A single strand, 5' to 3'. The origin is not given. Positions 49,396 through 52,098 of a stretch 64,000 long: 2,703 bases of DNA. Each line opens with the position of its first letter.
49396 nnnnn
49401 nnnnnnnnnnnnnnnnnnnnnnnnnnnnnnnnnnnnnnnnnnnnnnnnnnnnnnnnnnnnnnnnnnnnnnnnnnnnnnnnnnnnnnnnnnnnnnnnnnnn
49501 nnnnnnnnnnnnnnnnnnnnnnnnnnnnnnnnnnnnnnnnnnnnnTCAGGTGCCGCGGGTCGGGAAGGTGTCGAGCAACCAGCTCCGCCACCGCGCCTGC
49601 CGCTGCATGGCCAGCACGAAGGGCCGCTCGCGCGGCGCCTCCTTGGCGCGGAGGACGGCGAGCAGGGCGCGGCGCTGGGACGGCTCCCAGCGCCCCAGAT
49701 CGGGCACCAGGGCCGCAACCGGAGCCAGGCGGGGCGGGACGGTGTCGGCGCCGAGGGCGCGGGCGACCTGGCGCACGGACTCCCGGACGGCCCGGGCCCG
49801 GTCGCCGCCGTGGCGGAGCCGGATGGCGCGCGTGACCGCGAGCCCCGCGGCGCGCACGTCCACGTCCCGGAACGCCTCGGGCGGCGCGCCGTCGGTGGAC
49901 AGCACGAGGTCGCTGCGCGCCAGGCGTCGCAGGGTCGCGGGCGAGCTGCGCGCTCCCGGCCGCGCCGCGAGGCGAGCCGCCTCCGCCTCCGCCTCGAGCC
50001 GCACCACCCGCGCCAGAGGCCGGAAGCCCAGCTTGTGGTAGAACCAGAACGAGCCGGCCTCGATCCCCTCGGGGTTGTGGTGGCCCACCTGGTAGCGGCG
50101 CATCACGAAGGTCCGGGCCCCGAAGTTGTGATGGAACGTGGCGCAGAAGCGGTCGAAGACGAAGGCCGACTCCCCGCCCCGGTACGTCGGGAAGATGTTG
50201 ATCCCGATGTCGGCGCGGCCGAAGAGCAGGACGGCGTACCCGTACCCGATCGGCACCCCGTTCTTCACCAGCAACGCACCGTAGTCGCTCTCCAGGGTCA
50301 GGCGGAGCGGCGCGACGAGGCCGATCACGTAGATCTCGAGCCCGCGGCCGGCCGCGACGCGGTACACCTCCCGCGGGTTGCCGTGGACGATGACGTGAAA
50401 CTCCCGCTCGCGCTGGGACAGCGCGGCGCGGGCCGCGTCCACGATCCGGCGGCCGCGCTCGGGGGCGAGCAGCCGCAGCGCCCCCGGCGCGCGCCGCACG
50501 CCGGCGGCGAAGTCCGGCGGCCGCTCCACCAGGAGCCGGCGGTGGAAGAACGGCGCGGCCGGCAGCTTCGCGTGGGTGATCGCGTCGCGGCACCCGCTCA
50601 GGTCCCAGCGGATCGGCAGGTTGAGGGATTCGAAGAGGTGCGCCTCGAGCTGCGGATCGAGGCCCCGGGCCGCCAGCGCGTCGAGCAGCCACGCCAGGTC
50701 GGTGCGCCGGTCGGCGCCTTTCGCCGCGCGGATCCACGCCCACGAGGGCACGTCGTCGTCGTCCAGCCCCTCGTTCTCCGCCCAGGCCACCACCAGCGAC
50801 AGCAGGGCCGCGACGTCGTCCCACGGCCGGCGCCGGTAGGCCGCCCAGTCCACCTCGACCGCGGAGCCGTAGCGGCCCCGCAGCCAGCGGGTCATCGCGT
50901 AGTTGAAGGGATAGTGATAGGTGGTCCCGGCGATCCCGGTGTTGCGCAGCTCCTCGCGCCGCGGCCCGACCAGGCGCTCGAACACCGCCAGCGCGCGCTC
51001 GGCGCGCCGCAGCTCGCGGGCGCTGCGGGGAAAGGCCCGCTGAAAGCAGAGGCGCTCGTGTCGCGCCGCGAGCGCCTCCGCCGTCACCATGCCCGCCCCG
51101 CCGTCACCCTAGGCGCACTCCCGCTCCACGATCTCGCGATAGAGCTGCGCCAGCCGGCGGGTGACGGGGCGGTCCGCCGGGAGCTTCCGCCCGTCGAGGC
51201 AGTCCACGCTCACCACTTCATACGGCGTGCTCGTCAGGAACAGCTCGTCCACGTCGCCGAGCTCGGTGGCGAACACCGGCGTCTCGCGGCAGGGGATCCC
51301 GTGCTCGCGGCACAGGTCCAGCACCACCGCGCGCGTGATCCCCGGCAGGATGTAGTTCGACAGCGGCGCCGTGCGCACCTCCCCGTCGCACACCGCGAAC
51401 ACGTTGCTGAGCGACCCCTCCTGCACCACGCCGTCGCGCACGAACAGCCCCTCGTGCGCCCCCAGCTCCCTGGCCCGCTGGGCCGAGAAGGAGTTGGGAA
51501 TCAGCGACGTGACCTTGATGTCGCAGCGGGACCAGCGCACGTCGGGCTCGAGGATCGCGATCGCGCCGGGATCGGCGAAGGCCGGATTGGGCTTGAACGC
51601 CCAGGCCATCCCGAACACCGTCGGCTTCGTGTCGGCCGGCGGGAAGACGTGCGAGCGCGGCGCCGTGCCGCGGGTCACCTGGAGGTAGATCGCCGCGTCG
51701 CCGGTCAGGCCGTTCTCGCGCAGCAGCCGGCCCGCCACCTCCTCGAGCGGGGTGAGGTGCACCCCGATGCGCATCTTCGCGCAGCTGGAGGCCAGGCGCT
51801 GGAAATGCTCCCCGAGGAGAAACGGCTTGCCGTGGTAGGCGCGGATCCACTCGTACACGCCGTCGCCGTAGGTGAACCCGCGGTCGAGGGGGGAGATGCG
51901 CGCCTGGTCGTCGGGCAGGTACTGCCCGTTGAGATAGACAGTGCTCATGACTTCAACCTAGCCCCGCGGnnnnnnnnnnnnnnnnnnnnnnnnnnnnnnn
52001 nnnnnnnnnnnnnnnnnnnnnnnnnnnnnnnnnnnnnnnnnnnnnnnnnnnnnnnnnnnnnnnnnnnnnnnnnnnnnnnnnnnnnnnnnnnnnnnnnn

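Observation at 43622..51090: Translationally coupled operon: unknown 514-aa protein, signal-less BtuF-like protein, two paralogous lipoproteins, and a CarboxypepD_reg TonB-dependent receptor (then pyk and an MBL hydrolase)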

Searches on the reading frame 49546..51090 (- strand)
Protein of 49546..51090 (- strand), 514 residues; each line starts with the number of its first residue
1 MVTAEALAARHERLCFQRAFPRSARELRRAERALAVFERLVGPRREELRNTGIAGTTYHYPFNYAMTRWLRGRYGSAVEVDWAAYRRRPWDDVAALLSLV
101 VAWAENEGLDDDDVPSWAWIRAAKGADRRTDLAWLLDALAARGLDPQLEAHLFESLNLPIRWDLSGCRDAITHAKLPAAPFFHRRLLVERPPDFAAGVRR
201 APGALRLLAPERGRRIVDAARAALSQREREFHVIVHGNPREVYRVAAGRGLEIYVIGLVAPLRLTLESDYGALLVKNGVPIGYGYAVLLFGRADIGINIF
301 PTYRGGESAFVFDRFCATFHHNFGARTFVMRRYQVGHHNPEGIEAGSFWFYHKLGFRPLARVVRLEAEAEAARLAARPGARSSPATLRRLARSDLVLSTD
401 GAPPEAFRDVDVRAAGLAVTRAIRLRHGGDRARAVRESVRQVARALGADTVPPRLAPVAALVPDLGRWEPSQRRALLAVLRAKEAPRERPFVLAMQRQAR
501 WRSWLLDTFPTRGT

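Call 12: search_protein_families(library=pfam, proteins=[window:49546-51090:-], max_evalue=0.01)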
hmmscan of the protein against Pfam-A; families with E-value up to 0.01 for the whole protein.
window:49546-51090:- (514 aa): 0 families

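Call 13: search_protein_families(library=ncbifam, proteins=[window:49546-51090:-], max_evalue=0.01)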
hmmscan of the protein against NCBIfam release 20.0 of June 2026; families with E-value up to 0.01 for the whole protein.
window:49546-51090:- (514 aa): 0 families

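Call 15: find_homologous_proteins(query=window:49546-51090:-)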
Query window:49546-51090:- (514 aa): 280 proteins with E <= 0.001 among 8000 candidates; the best 120 are listed.
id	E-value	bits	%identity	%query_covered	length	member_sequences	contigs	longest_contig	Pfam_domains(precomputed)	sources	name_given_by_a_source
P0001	0.0e+0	1145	100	100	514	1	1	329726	-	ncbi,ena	-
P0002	0.0e+0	1030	90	100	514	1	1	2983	-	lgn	-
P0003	4.3e-290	981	87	100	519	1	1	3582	-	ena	-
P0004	3.0e-288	975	85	100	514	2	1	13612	-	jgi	-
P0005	1.9e-281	952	85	99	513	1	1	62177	-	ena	-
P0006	8.6e-276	934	82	100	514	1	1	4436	-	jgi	jgi:hypothetical protein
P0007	5.3e-275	931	82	100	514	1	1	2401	-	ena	-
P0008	9.1e-271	917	80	100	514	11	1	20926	-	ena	-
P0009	2.3e-270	916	81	100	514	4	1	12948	-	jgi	jgi:hypothetical protein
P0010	4.4e-269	911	81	100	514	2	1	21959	-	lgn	-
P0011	3.5e-267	905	80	100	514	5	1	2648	-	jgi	-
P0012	5.0e-267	905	80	100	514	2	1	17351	-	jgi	-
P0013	1.9e-266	903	79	100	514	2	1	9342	-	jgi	jgi:hypothetical protein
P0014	6.1e-266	901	80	100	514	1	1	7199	-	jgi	jgi:hypothetical protein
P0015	2.8e-265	899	79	100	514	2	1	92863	-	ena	-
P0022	3.2e-261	885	78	100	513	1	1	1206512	-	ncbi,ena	-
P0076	5.1e-203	693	66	97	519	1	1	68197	-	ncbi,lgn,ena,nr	ncbi:MAG: hypothetical protein LAO51_03625 [Acidobacteriia bacterium]|nr:hypothetical protein [Terri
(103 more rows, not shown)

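Call 16: find_encoding_contigs(protein=P0076, flank=10000, max_places=2)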
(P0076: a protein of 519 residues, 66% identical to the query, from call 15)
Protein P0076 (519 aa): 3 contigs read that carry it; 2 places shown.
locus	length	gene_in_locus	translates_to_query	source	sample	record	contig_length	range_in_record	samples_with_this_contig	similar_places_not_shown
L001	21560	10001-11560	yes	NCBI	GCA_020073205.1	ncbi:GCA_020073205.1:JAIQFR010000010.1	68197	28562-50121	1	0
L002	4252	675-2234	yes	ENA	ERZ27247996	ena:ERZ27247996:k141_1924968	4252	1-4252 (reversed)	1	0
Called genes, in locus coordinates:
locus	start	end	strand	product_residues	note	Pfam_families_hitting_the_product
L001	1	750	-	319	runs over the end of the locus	-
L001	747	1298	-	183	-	PF07638:Sigma70_ECF (weak), PF04542:Sigma70_r2, PF08281:Sigma70_r4_2, PF04545:Sigma70_r4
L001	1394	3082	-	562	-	PF00171:Aldedh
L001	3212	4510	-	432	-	PF12867:DinB_2, PF03781:FGE-sulfatase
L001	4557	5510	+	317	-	PF00534:Glycos_transf_1, PF13692:Glyco_trans_1_4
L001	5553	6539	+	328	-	PF10017:Methyltransf_33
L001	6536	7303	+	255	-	PF00005:ABC_tran, PF13304:AAA_21 (faint)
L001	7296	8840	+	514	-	PF00528:BPD_transp_1, PF04069:OpuAC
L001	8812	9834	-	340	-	PF01841:Transglut_core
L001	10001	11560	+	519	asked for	-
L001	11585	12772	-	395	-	PF02276:CytoC_RC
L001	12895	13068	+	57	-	-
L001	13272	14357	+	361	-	PF00291:PALP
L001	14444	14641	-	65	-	-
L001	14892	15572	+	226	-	PF00072:Response_reg, PF00196:GerE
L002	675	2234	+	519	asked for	-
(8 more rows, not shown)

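Call 17: find_encoding_contigs(protein=P0022, flank=10000, max_places=2)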
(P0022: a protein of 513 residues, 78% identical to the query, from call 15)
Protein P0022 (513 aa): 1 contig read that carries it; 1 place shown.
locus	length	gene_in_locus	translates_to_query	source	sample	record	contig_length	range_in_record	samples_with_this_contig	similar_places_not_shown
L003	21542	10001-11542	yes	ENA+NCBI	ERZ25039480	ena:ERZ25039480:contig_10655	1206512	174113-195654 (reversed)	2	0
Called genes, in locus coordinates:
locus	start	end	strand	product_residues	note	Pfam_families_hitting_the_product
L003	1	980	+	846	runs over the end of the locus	PF00690:Cation_ATPase_N, PF00122:E1-E2_ATPase, PF00702:Hydrolase, PF13246:Cation_ATPase, PF00689:Cation_ATPase_C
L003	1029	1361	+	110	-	PF01906:YbjQ_1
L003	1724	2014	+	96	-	PF16561:AMPK1_CBM (weak)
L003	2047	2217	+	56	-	-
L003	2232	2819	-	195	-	PF01613:Flavin_Reduct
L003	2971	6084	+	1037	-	PF15902:Sortilin-Vps10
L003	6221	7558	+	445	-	PF02550:AcetylCoA_hydro, PF13336:AcetylCoA_hyd_C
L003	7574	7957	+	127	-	PF00903:Glyoxalase, PF12681:Glyoxalase_2, PF22677:Ble-like_N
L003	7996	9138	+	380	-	PF01168:Ala_racemase_N, PF14031:D-ser_dehydrat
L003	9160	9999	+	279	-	PF01063:Aminotran_4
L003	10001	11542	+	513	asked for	-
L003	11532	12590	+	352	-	-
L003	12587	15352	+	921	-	PF13620:CarboxypepD_reg, PF13715:CarbopepD_reg_2, PF00593:TonB_dep_Rec_b-barrel, PF14905:OMP_b-brl_3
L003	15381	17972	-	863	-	PF00933:Glyco_hydro_3, PF01915:Glyco_hydro_3_C, PF07691:PA14, PF10528:GLEYA (faint), PF14310:Fn3-like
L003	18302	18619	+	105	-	-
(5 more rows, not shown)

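Call 20: find_related_loci(query=A1, collection=genome_contigs, flank=10000)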
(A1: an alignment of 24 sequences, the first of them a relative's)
Query A1 (514 aa) in genome_contigs; peptide patterns used: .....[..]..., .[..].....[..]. (x = any residue, [..] = any of these).
66 stretches matched a pattern; 61 encode a relative of the query (tblastn E <= 1e-3); 61 distinct loci.
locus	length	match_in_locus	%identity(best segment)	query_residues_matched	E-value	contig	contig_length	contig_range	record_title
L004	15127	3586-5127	80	1-514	0e+0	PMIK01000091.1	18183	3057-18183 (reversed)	MAG: Gemmatimonadetes bacterium isolate fen_1246 73.20120600_E3D.47_contig_221460, whole genome shotgun sequence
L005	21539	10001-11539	78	1-514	0e+0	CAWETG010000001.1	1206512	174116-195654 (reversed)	MAG: uncultured Gemmatimonadales bacterium isolate MFD01476.bin.1.191 genome assembly, contig: contig_10655, whole genom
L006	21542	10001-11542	79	1-514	0e+0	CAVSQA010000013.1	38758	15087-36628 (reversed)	MAG: uncultured Gemmatimonadales bacterium isolate MFD01299.bin.2.175 genome assembly, contig: contig_30119, whole genom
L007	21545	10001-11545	79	1-513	0e+0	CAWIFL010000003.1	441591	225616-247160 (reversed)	MAG: uncultured Gemmatimonadales bacterium isolate MFD03726.bin.1.195 genome assembly, contig: contig_30654, whole genom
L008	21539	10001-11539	80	1-513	0e+0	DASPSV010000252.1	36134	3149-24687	MAG TPA_asm: Gemmatimonadales bacterium isolate SMAG_U12260 k141_994595, whole genome shotgun sequence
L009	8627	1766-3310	78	1-513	0e+0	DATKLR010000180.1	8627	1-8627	MAG TPA_asm: Gemmatimonadales bacterium isolate SMAG_U14690 k141_4190675, whole genome shotgun sequence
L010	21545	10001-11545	77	1-513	0e+0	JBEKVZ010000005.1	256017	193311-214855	MAG: Gemmatimonadales bacterium isolate SPRUCE 616 SPRUCE_616_5, whole genome shotgun sequence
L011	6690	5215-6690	80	1-491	0e+0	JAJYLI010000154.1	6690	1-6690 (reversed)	MAG: bacterium isolate DBS2-1.bin69 NODE_23100_length_6690_cov_7.629438, whole genome shotgun sequence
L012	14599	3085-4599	72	7-510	0e+0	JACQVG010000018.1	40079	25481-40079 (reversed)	MAG: Gemmatimonadetes bacterium isolate NC_groundwater_1457_Ag_S-0.65um_71_46 S_p65_S5_coassembly_k141_427033, whole gen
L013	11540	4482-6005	79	1-509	0e+0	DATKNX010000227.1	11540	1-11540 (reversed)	MAG TPA_asm: Gemmatimonadales bacterium isolate SMAG_U14749 k141_3251375, whole genome shotgun sequence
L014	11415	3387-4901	68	2-505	0e+0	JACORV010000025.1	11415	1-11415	MAG: Gemmatimonadetes bacterium isolate NC_groundwater_1_Ag_B-0.1um_70_44 B2_S2_coassemblyk141_585189, whole genome shot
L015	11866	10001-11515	67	2-505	0e+0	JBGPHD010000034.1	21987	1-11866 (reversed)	MAG: Gemmatimonadota bacterium isolate OBJ_0618_7090110_367 k141_7944010_length_21987_cov_29.2629, whole genome shotgun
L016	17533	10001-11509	67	4-505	0e+0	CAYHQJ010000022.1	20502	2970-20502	MAG TPA_asm: uncultured Gemmatimonadales bacterium isolate ERP119705_co14_321 genome assembly, contig: NODE_2532_length_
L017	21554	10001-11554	65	1-514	0e+0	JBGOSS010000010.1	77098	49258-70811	MAG: Gemmatimonadota bacterium isolate OBJ_0618_7090110_181 k141_2024762_length_77098_cov_38.2605, whole genome shotgun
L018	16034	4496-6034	64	1-509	0e+0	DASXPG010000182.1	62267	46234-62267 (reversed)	MAG TPA_asm: Gemmatimonadales bacterium isolate SMAG_U5402 k141_1502235, whole genome shotgun sequence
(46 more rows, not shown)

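Call 24: predict_structure(alignment_id=A1)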
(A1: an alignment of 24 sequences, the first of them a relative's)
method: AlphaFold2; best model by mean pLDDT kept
length: 514 residues; sequences in the alignment: 24
mean_pLDDT: 89.5   pTM: 0.89
mean pLDDT of the five models: 89.5, 89.1, 87.8, 85.6, 80.3
residues with pLDDT >= 90: 369; 70-90: 101; 50-70: 38; < 50: 6
segments of 3 or more residues with pLDDT < 50: 100-103
pLDDT, mean of each block of 10 residues (from residue 1): 87 95 95 94 92 92 92 95 72 56 51 65 84 90 85 85 92 88 90 93 95 96 83 93 96 97 93 95 95 92 88 97 96 83 72 94 96 92 91 94 92 94 94 96 97 96 95 96 95 94 95 62
secondary structure, 60 per line:
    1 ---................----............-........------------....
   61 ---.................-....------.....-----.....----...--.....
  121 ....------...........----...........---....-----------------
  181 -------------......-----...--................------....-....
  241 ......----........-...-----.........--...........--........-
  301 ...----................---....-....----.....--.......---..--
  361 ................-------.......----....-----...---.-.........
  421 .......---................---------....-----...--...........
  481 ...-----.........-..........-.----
elements in order: H4-19 H24-35 H37-44 E57-60 H64-77 E78-80 H82-85 H92-96 H102-106 H116-124 H131-141 H146-156 E160-163 H194-199 E205-207 H210-225 H232-235 E237-246 E251-258 E268-276 E279-289 E292-299 H308-323 E327-330 H332-335 H340-344 H347-353 H361-376 H384-390 E395-398 H412-427 H431-446 H456-459 H470-483 H489-497 H499-508
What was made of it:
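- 49546..51090 (-): 514-aa cytoplasmic protein (U514) with a central GNAT-like fold: a conserved neighbour, not part of the uptake module. AF2 pLDDT 89.5 (call 24).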

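Call 28: fold_search(model_id=the predicted structure, library=pdb)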
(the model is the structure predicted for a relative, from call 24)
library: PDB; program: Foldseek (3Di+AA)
matches with E <= 10: 206; with E <= 0.001: 0
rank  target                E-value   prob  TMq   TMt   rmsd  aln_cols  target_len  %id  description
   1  6vfm_A                5.1e-02  0.96  0.17  0.45   8.1       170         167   14  Crystal structure of SpeG allosteric polyamine acetyltransferase from Bacillus thuringiensis (released 2020-02-19)
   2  4r9m_C                5.9e-02  0.99  0.13  0.37   4.0        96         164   20  Crystal structure of spermidine N-acetyltransferase from Escherichia coli (released 2014-11-05)
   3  4r9m_B                7.4e-02  1.00  0.14  0.42   3.4        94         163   20  Crystal structure of spermidine N-acetyltransferase from Escherichia coli (released 2014-11-05)
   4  2prb                  7.8e-02  0.77  0.17  0.40   6.3       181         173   13  crystal structure of aminoglycoside acetyltransferase AAC(6')-Ib in complex whith coenzyme A (released 2008-04-08)
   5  5jtf_B                1.1e-01  0.63  0.17  0.38   9.5       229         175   14  Crystal structure of ArsN N-acetyltransferase from Pseudomonas putida KT2440 (released 2017-05-17)
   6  4u5y_A                1.2e-01  0.97  0.15  0.40   5.7       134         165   12  Crystal Structure of the complex between the GNAT domain of S. lividans PAT and the acetyl-CoA synthetase C-terminal d (released 2014-11-19)
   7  4r9m_A                1.6e-01  0.77  0.16  0.40   6.7       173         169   17  Crystal structure of spermidine N-acetyltransferase from Escherichia coli (released 2014-11-05)
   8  3exn                  1.7e-01  0.87  0.18  0.49   6.0       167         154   18  Crystal structure of acetyltransferase from Thermus thermophilus HB8 (released 2009-01-06)
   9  5ng5_C                1.7e-01  0.04  0.07  0.08  33.8       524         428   10  multi-drug efflux; membrane transport; RND superfamily; Drug resistance (released 2017-04-19)
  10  3fix_A                1.8e-01  0.60  0.16  0.39   7.1       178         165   13  Crystal structure of a putative n-acetyltransferase (ta0374) from thermoplasma acidophilum (released 2009-01-13)
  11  5wph_A                1.8e-01  0.41  0.16  0.35   9.7       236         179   14  Crystal structure of ArsN, N-acetyltransferase with substrate AST from Pseudomonas putida KT2440 (released 2018-10-10)
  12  4nxy                  2.0e-01  0.95  0.14  0.36   3.4       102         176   14  Crystal Structure of the GNAT domain of S. lividans PAT (released 2014-11-19)
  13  3tth_I                2.1e-01  0.85  0.18  0.48   5.7       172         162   12  Structure of the spermidine N1-acetyltransferase (speG) from Coxiella burnetii (released 2011-11-09)
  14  9oa7_B                2.2e-01  0.23  0.16  0.19  15.3       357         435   14  GNAT family acetyltransferase EryM SeMet (released 2025-05-28)
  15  2q7b                  2.4e-01  0.87  0.14  0.38   4.2       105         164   17  Crystal structure of acetyltransferase (NP_689019.1) from Streptococcus agalactiae 2603 at 2.00 A resolution (released 2007-06-26)
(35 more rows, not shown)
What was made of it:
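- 49546..51090 (-): Foldseek hits are almost all GNAT acetyltransferases, probability up to 1.0 but E >= 0.05 (call 28).
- On GNAT acyltransferase superfamily (514-aa protein): Foldseek hits are almost all GNATs (probability up to 1.0), but E >= 0.05 and TM relative to target is 0.35-0.52 (call 28).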

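Call 32: find_encoding_contigs(protein=P0001, flank=10000, max_places=2)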
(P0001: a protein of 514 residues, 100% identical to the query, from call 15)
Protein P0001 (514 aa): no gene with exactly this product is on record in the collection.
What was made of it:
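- Tried and rejected: The window's own U514 protein is not on record for contig look-up (call 32).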

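Call 94: search_solved_structures(query=A1, max_evalue=10)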
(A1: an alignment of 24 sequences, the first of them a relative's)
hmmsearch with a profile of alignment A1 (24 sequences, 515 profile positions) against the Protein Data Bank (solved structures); distinct sequences matched with E-value up to 10: 4.
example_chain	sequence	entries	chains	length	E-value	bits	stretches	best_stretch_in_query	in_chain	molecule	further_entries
3k3w_A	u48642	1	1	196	0.35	12.5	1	391-438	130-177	Penicillin G acylase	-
3ml0_A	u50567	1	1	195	0.36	12.5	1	391-438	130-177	Penicillin G acylase, alpha subunit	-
3tvl_A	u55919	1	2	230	1.3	10.7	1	390-490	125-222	Thiamine-triphosphatase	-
2iu8_A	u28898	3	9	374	1.4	10.6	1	420-470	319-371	UDP-3-O-[3-HYDROXYMYRISTOYL] GLUCOSAMINE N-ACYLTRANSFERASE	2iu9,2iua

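Call 95: search_protein_families(library=pfam, proteins=[window:49546-51090:-], max_evalue=10)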
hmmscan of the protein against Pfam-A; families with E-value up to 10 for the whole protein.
window:49546-51090:- (514 aa): 0 families
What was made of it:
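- On GNAT acyltransferase superfamily (514-aa protein): No Pfam or PDB sequence hit (calls 94, 95).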

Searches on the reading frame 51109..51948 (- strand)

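Call 12: search_protein_families(library=pfam, proteins=[window:51109-51948:-], max_evalue=0.01)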
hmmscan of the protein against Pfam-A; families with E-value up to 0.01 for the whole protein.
window:51109-51948:- (279 aa): 1 family
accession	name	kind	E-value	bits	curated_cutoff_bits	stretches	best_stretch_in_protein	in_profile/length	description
PF01063.24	Aminotran_4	-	1.3e-42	146.6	28.5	1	30-248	1-220/223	Amino-transferase class IV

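Call 13: search_protein_families(library=ncbifam, proteins=[window:51109-51948:-], max_evalue=0.01)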
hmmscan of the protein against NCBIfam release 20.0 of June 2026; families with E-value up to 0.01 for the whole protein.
window:51109-51948:- (279 aa): 20 families
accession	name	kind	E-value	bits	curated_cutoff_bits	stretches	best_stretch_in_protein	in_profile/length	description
TIGR01121.1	D_amino_aminoT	equivalog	9.1e-69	231.7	277.45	1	4-272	2-273/276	D-amino-acid transaminase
NF005209.0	PRK06680.1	subfamily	8.8e-68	228.2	320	1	3-276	4-283/286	D-amino-acid transaminase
NF009066.0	PRK12400.1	equivalog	3.9e-46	157.8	538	1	16-268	21-276/290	D-amino-acid transaminase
NF006185.0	PRK08320.1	subfamily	1.9e-43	148.7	363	1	3-277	4-286/292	branched-chain amino acid aminotransferase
TIGR01122.1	ilvE_I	equivalog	2.8e-38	131.8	245.55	1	5-277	1-287/298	branched-chain-amino-acid transaminase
NF005800.0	PRK07650.1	equivalog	3.3e-38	131.6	308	1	4-275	3-277/290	aminodeoxychorismate lyase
NF009126.0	PRK12479.1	equivalog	1.1e-35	123.3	518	1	3-274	5-284/299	branched-chain-amino-acid transaminase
NF005146.0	PRK06606.1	equivalog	1.4e-35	122.7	279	2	142-277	156-295/307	branched-chain amino acid transaminase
NF005726.0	PRK07544.1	equivalog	3.6e-26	92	396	2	153-276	168-290/295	branched-chain amino acid aminotransferase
NF009896.0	PRK13356.1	equivalog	4.3e-23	81.9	262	1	3-274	9-283/287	branched-chain amino acid aminotransferase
NF004761.0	PRK06092.1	equivalog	5.1e-23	81.6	260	2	14-100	8-92/268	aminodeoxychorismate lyase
TIGR03461.1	pabC_Proteo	equivalog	1.2e-22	80.4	176.85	2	171-258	165-252/262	aminodeoxychorismate lyase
NF005888.0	PRK07849.1-3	equivalog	1.6e-18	66.7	273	2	145-270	161-288/298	aminodeoxychorismate lyase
NF005886.0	PRK07849.1-1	equivalog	1.6e-13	50.6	253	1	139-258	154-274/291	aminodeoxychorismate lyase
NF005887.0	PRK07849.1-2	equivalog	5.6e-12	45.6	278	1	137-273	145-286/291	aminodeoxychorismate lyase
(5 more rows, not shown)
